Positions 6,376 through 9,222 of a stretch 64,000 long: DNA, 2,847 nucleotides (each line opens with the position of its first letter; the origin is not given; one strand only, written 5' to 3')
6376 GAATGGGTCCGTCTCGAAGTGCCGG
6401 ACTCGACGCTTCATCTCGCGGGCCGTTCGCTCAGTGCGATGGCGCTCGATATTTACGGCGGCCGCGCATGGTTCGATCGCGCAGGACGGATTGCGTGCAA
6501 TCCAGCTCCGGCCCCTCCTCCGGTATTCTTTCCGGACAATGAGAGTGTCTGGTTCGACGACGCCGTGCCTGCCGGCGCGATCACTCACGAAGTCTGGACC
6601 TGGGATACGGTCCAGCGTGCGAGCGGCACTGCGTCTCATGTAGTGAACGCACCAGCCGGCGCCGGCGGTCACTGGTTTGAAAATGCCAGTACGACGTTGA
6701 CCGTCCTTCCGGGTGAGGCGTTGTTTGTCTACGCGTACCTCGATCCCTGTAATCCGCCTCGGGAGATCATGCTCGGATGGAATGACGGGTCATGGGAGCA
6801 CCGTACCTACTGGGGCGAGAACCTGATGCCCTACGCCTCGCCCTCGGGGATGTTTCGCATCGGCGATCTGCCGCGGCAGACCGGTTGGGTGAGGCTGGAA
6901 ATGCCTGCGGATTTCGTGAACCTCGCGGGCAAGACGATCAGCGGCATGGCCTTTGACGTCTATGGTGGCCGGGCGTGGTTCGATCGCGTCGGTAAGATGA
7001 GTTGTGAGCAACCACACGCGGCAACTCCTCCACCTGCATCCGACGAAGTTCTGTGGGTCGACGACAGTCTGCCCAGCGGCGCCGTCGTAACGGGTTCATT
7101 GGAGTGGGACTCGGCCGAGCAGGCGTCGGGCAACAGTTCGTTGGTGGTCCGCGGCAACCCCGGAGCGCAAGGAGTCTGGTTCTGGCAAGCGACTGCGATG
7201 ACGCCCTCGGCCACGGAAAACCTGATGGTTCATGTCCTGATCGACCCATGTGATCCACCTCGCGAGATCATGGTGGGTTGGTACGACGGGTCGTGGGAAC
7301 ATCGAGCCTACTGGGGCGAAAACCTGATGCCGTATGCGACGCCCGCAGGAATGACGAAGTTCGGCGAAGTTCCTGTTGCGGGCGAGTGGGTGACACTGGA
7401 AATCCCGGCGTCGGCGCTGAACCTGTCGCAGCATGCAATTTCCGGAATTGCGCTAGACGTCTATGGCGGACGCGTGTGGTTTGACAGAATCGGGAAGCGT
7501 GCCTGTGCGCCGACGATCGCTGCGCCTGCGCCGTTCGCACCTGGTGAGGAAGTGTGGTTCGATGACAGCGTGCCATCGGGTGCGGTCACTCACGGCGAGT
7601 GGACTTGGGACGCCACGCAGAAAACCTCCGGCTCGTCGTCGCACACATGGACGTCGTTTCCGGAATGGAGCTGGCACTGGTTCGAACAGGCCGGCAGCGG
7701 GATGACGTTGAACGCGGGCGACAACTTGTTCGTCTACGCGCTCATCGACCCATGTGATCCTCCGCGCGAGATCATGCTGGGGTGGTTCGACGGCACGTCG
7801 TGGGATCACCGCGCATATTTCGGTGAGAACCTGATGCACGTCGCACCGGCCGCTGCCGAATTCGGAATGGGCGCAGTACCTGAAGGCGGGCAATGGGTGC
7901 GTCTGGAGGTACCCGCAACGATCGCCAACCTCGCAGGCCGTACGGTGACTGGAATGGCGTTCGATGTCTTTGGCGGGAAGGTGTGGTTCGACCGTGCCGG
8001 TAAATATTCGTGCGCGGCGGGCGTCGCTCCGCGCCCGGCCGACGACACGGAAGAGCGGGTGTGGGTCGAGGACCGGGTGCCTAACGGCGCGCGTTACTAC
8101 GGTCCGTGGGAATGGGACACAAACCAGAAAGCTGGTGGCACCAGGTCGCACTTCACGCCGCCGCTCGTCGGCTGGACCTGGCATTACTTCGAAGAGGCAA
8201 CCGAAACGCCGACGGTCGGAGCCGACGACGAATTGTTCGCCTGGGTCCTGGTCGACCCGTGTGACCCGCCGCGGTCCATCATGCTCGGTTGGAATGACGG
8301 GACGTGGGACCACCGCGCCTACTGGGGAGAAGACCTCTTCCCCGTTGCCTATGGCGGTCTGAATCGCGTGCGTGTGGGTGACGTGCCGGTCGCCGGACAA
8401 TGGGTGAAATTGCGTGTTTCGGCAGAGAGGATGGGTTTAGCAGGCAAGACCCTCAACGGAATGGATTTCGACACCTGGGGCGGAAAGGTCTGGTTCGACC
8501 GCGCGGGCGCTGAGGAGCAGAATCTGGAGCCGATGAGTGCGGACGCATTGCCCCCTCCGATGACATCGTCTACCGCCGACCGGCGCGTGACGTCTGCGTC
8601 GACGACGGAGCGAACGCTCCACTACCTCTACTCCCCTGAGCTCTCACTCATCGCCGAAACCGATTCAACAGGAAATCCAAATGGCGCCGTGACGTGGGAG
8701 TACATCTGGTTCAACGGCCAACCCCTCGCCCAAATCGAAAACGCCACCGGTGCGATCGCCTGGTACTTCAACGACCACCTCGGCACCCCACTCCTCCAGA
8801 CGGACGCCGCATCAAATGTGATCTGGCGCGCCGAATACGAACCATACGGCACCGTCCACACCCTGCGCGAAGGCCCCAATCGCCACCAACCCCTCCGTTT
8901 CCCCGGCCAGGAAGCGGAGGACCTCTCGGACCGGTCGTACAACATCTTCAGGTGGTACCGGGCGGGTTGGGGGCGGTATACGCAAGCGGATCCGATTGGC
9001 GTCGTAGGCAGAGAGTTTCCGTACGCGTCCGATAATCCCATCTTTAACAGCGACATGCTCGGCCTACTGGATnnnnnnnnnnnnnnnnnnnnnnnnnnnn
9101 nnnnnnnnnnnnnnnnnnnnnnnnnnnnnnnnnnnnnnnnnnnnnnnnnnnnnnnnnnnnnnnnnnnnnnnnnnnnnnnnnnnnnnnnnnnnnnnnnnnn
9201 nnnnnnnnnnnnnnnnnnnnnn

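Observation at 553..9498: Sec-signal-peptide giant RHS toxin with no T6SS/T7SS/CDI/Tc partner genes nearby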

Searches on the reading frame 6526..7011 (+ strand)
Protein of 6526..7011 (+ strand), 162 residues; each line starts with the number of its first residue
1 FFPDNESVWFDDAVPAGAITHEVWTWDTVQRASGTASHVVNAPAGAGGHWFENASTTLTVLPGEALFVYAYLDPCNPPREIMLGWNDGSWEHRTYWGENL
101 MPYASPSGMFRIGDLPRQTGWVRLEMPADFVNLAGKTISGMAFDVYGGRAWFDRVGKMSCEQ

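Call 26: predict_structure(alignment_id=A1)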
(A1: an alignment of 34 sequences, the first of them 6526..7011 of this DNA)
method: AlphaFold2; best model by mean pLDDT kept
length: 162 residues; sequences in the alignment: 34
mean_pLDDT: 96.5   pTM: 0.91
mean pLDDT of the five models: 96.5, 96.4, 96.0, 96.0, 95.5
residues with pLDDT >= 90: 153; 70-90: 8; 50-70: 1; < 50: 0
segments of 3 or more residues with pLDDT < 50: none
pLDDT, mean of each block of 10 residues (from residue 1): 91 98 98 97 96 98 98 97 98 98 95 95 97 98 98 97 70
secondary structure, 60 per line:
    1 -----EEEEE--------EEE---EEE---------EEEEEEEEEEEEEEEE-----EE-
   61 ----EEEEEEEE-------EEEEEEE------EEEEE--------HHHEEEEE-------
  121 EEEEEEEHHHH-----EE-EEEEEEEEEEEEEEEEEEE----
elements in order: E6-10 E19-21 E25-27 E37-52 E65-72 E80-86 E93-97 E109-113 E121-127 H128-131 E140-158
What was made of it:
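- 6016..8526 (+): Second part of the insertion: five tandem ~163-aa CBM-like beta-jelly-roll domains (6016-6504, 6526-7011, 7030-7512, 7531-8019, 8038-8526). AF2 pLDDT 96.5 (call 26).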

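Call 68: search_protein_representatives(alignment_id=A1)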
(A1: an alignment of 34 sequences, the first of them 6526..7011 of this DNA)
Query: 34 sequences, 167 profile positions. Proteins with E-value up to 0.001 (for the whole library): 2900; up to 1e-10: 2433; up to 1e-30: 1445. The best 150 are listed.
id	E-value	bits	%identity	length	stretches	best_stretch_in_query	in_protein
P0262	0.0e+00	1246.0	-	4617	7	5-164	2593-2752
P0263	0.0e+00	1140.1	-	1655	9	3-164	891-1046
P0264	0.0e+00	1016.2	-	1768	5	3-166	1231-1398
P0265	0.0e+00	997.6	-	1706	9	3-163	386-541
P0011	1.3e-285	952.3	-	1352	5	3-164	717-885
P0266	4.0e-280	934.4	-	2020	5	4-163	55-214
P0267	2.4e-278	928.6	-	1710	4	3-164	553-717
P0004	2.8e-273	912.2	-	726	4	5-166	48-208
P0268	1.6e-271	906.4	-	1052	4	3-163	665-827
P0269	5.3e-267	891.8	-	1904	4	3-163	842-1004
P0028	1.3e-260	871.0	-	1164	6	4-165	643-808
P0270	3.2e-252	843.7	-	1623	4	5-164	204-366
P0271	1.3e-250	838.4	-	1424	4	3-164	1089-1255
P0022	1.5e-243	815.4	-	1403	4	5-163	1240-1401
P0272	4.3e-236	791.2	-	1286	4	8-166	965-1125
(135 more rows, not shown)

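Call 77: fold_search(model_id=the predicted structure, library=pdb)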
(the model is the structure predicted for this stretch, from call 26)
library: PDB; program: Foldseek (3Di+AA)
matches with E <= 10: 1311; with E <= 0.001: 55
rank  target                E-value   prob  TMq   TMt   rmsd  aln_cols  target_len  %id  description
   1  3gdb                  8.0e-06  1.00  0.52  0.16   5.1       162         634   14  Crystal structure of Spr0440 glycoside hydrolase domain, Endo-D from Streptococcus pneumoniae R6 (released 2009-03-17)
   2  2w91                  1.4e-05  1.00  0.49  0.16   5.2       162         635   15  Structure of a Streptococcus pneumoniae family 85 glycoside hydrolase, Endo-D. (released 2009-01-27)
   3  2c26                  3.0e-05  1.00  0.51  0.37   5.4       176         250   15  Structural basis for the promiscuous specificity of the carbohydrate- binding modules from the beta-sandwich super famil (released 2005-10-18)
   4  3fhq_B                3.2e-05  1.00  0.52  0.16   7.6       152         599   19  Structure of endo-beta-N-acetylglucosaminidase A (released 2009-05-05)
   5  9h99                  8.6e-05  1.00  0.43  0.09   7.9       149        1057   12  Native structure of the full-length pesticidal protein Cry1Ca18 at pH7, from crystals formed in vivo (released 2025-11-12)
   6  3fhq_F                9.6e-05  1.00  0.52  0.16   7.6       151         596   19  Structure of endo-beta-N-acetylglucosaminidase A (released 2009-05-05)
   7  7uac_H                9.6e-05  1.00  0.50  0.18   7.0       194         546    9  Human pro-meprin alpha (zymogen state) (released 2022-11-02)
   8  3fhq_D                1.1e-04  1.00  0.52  0.17   4.2       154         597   18  Structure of endo-beta-N-acetylglucosaminidase A (released 2009-05-05)
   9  7uae_A                1.1e-04  1.00  0.53  0.20   5.2       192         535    9  Human meprin alpha (active state) (released 2022-11-02)
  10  9qxq                  1.2e-04  1.00  0.43  0.08   9.6       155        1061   12  native structure of full-length pesticidal protein Cry1Ca18 at pH9, from crystals formed in vivo (released 2026-02-11)
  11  3fha_A                1.3e-04  1.00  0.49  0.16   8.0       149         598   23  Structure of endo-beta-N-acetylglucosaminidase A (released 2009-04-28)
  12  6ve7_3                1.3e-04  1.00  0.35  0.32  11.2       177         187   14  The inner junction complex of Chlamydomonas reinhardtii doublet microtubule (released 2020-02-05)
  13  2c9a_A                1.3e-04  1.00  0.43  0.30   5.8       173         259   14  Crystal structure of the MAM-Ig module of receptor protein tyrosine phosphatase mu (released 2006-01-19)
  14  3fha_C                1.5e-04  1.00  0.53  0.17   4.7       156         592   17  Structure of endo-beta-N-acetylglucosaminidase A (released 2009-04-28)
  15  8w7n                  1.7e-04  1.00  0.43  0.09   6.4       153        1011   13  Crystal structure of the in-cell Cry1Aa purified from Bacillus thuringiensis (released 2024-03-06)
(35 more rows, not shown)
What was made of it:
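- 6016..8526 (+): Foldseek agrees (call 77).
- The same fold occurs in MAM domains, Cry domain III and gingipain adhesin domains (call 77).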

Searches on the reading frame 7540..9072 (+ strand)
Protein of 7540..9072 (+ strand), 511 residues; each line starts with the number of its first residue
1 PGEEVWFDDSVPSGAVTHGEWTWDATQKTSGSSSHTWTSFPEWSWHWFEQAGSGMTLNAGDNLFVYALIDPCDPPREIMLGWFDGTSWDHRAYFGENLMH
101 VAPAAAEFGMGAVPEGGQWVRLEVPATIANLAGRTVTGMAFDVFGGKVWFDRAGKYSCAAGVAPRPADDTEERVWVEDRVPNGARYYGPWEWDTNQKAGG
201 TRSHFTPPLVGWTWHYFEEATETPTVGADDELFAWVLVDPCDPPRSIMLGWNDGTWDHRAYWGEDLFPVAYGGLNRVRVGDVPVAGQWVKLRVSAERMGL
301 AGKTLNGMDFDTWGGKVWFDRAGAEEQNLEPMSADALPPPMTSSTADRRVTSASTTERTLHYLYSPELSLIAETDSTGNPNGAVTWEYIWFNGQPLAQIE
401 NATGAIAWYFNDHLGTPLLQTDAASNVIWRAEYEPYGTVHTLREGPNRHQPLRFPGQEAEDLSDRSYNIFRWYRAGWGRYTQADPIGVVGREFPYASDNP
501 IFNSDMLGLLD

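Call 40: find_related_loci(query=window:7540-9072:+, collection=genome_contigs, flank=10000)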
Query window:7540-9072:+ (511 aa) in genome_contigs; peptide patterns used: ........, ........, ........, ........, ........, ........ (x = any residue, [..] = any of these).
19 stretches matched a pattern, but none encodes a relative of the query by tblastn (E <= 1e-3).
